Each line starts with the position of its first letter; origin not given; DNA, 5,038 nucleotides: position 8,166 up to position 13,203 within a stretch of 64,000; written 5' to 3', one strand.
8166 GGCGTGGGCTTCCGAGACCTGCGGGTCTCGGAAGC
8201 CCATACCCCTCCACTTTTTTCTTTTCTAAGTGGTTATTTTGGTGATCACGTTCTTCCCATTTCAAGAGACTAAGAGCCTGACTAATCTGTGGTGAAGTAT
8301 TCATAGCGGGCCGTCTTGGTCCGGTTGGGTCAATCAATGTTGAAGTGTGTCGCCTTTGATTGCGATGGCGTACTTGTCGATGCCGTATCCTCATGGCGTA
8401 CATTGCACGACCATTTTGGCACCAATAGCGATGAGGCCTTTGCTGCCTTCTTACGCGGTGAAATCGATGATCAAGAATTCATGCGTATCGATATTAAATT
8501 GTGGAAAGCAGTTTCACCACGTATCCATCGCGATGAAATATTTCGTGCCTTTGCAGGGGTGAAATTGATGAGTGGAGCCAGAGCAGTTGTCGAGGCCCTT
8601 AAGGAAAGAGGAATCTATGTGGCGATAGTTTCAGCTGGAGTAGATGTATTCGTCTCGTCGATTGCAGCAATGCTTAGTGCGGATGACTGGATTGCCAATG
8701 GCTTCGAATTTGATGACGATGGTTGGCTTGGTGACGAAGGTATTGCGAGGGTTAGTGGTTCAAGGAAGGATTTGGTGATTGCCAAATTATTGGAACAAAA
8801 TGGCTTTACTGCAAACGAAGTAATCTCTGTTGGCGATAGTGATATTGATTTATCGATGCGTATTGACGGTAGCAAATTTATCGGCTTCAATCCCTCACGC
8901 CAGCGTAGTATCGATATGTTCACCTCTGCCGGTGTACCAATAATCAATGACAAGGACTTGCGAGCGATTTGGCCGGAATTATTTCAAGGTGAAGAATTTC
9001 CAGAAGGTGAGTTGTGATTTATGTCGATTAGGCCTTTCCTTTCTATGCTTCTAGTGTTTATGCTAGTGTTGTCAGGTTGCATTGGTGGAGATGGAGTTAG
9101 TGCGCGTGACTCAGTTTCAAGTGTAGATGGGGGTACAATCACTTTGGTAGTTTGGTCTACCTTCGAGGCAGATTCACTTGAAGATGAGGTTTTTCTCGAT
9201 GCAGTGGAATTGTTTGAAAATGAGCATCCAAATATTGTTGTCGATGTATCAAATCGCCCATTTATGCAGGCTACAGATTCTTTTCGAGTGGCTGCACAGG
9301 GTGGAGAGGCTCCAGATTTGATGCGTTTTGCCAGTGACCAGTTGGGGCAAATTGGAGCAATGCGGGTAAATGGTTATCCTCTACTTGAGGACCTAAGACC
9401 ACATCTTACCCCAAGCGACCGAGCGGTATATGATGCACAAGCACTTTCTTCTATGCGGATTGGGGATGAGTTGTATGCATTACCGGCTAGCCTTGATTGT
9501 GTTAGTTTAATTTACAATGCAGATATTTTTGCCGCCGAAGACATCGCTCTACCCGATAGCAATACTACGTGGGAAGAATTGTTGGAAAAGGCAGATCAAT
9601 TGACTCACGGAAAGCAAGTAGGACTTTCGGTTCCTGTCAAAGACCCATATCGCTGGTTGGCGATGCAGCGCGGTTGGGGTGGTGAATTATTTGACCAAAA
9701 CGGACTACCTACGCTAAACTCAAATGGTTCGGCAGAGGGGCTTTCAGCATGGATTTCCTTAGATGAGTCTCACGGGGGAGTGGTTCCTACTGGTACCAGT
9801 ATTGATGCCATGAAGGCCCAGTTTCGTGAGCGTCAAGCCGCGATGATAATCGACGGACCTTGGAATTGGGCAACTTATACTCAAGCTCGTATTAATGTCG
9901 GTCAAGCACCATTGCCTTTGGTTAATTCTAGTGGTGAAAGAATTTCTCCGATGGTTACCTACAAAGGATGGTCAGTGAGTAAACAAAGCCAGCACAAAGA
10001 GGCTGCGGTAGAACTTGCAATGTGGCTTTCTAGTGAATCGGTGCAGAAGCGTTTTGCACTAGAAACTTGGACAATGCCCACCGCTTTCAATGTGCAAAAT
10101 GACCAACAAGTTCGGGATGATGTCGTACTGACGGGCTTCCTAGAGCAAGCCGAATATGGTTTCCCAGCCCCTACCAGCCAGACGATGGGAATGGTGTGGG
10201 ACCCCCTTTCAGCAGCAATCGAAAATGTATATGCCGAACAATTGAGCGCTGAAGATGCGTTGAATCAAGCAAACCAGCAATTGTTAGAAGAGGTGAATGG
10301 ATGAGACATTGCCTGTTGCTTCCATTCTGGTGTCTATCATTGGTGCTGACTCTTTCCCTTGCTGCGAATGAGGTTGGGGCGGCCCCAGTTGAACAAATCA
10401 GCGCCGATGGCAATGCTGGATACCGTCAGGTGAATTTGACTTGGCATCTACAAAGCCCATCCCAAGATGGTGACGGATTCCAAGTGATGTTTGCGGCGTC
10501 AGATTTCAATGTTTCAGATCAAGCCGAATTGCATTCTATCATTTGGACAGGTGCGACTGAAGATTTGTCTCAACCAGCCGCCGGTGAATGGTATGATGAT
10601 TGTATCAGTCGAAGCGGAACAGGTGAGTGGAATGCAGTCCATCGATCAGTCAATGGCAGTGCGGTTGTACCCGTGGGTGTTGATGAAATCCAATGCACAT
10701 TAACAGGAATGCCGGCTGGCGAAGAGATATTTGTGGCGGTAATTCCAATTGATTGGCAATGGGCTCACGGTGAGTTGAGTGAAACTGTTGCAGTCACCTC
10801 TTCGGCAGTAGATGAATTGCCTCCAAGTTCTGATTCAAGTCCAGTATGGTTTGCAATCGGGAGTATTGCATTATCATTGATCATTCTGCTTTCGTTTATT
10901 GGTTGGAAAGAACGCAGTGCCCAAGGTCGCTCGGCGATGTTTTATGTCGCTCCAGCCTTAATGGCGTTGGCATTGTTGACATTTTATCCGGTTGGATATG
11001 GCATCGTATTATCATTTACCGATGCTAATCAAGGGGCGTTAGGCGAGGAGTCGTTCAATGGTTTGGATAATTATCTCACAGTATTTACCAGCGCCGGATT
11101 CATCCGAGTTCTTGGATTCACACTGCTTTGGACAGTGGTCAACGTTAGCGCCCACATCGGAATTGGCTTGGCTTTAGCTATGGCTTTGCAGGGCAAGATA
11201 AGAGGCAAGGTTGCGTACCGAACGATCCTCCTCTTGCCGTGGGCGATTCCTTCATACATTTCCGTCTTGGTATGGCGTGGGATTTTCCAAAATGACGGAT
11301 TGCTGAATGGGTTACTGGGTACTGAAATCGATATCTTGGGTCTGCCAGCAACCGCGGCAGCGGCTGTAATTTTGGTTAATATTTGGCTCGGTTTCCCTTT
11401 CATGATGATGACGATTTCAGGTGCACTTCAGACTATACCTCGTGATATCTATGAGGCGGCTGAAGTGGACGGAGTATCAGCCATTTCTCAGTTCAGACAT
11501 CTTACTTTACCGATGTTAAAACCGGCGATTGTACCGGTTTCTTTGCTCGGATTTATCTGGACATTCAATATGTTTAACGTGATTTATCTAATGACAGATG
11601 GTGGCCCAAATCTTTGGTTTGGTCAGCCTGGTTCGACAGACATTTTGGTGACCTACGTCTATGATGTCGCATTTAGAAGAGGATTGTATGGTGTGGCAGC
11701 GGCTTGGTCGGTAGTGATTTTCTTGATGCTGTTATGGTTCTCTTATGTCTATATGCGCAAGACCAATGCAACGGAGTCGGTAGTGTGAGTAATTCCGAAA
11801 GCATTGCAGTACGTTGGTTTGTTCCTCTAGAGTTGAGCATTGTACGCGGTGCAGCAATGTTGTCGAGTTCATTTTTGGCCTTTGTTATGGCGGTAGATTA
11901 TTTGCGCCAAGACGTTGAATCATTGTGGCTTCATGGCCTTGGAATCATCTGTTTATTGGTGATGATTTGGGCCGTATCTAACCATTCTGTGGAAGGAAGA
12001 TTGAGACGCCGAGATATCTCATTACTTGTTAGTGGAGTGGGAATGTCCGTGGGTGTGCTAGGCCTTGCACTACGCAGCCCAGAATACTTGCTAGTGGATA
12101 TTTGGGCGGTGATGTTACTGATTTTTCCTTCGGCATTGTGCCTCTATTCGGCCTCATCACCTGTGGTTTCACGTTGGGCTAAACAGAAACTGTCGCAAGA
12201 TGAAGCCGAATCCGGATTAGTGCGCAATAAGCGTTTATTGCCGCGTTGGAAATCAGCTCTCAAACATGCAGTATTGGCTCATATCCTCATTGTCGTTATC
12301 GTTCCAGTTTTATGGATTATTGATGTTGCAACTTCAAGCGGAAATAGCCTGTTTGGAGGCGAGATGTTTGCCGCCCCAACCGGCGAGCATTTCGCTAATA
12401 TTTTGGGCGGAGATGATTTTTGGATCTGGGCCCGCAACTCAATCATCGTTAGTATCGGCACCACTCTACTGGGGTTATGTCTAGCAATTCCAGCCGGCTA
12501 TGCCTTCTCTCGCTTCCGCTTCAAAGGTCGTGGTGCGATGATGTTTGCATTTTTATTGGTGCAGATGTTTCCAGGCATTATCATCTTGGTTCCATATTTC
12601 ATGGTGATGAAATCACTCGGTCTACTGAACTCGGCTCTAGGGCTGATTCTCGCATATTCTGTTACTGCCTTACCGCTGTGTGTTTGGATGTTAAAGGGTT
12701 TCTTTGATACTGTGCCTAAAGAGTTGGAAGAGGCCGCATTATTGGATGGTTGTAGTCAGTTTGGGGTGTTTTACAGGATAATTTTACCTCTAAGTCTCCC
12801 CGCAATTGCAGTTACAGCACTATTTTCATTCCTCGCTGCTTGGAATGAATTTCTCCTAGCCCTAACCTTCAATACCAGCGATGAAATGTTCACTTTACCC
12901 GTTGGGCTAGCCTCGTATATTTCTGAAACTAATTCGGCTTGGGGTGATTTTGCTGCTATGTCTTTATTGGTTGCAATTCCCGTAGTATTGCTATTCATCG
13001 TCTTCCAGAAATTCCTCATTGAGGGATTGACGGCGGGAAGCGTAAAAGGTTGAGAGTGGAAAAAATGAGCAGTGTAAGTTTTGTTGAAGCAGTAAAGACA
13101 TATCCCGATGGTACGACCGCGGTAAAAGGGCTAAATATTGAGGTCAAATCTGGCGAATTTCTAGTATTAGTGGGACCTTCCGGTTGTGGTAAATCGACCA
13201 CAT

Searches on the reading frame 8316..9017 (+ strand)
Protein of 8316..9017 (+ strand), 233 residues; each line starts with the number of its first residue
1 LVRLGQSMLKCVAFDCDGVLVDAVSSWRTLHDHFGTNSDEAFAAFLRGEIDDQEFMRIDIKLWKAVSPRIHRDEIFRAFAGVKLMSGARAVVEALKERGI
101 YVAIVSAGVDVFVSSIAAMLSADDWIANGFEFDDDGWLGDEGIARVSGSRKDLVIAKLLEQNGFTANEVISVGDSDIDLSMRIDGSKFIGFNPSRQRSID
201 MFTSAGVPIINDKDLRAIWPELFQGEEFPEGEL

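Call 57: search_protein_families(library=pfam, proteins=[window:8316-9017:+], max_evalue=0.00001)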
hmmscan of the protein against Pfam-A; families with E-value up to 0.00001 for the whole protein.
window:8316-9017:+ (233 aa): 3 families
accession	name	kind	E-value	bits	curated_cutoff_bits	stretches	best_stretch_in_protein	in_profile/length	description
PF12710.13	HAD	-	2.9e-13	51.1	27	1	12-181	1-187/189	haloacid dehalogenase-like hydrolase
PF00702.32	Hydrolase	-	6.8e-13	49.9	26.4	1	10-181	2-186/191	haloacid dehalogenase-like hydrolase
PF13419.12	HAD_2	-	1.2e-08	35.7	23.8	0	13-108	2-104/178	Haloacid dehalogenase-like hydrolase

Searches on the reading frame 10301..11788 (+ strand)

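Call 57: search_protein_families(library=pfam, proteins=[window:10301-11788:+], max_evalue=0.00001)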
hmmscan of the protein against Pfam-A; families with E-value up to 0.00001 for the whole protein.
window:10301-11788:+ (495 aa): 1 family
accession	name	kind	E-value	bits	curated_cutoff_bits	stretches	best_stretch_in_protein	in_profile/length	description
PF00528.27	BPD_transp_1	-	6.5e-16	59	26.4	1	287-481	1-170/184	Binding-protein-dependent transport system inner membrane component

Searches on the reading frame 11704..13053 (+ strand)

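Call 57: search_protein_families(library=pfam, proteins=[window:11704-13053:+], max_evalue=0.00001)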
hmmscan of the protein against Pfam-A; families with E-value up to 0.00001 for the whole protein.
window:11704-13053:+ (449 aa): 1 family
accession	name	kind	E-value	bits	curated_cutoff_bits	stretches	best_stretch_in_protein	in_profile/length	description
PF00528.27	BPD_transp_1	-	6.8e-20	72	26.4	1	260-434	4-171/184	Binding-protein-dependent transport system inner membrane component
